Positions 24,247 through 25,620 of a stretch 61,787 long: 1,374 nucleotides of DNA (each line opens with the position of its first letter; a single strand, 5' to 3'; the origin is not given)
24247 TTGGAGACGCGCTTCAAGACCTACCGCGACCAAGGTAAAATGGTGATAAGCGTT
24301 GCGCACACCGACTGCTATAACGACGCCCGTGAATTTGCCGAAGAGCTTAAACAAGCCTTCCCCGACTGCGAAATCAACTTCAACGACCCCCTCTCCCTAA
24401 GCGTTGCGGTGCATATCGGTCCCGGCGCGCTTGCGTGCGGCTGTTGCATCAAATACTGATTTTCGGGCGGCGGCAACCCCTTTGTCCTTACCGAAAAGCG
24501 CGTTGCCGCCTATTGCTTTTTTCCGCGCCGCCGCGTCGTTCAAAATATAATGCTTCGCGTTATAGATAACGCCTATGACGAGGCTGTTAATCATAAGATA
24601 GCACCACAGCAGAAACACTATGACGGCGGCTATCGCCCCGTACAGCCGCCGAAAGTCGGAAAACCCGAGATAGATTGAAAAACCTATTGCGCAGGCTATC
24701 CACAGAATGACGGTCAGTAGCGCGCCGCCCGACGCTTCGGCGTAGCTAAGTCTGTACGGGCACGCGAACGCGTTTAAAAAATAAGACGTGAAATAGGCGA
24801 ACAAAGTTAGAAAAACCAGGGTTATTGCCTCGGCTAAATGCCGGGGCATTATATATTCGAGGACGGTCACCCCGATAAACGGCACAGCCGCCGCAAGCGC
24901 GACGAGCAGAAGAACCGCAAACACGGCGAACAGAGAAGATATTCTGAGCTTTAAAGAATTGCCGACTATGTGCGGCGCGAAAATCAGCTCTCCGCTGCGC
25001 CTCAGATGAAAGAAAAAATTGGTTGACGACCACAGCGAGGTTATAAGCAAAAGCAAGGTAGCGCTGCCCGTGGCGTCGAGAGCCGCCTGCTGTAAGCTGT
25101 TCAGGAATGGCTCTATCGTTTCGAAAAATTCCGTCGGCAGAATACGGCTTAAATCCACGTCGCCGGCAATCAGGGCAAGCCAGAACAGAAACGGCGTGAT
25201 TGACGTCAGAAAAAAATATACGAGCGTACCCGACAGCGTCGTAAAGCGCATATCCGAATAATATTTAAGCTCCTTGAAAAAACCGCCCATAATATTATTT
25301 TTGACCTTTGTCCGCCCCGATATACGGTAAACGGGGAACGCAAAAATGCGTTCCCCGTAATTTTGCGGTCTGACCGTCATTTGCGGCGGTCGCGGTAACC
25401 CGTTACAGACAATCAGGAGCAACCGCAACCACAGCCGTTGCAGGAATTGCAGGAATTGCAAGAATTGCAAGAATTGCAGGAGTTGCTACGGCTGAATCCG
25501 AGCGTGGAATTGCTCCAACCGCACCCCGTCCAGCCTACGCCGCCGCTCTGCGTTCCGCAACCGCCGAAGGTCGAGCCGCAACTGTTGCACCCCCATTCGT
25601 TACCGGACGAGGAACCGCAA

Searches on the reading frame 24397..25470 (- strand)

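Call 82: search_protein_families(library=pfam, proteins=[window:24397-25470:-], max_evalue=0.00001)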
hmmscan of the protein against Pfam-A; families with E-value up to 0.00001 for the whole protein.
window:24397-25470:- (357 aa): 1 family
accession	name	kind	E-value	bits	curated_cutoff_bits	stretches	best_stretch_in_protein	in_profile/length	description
PF03631.20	Virul_fac_BrkB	-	2.9e-23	83.3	33.7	1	75-305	4-253/259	Virulence factor BrkB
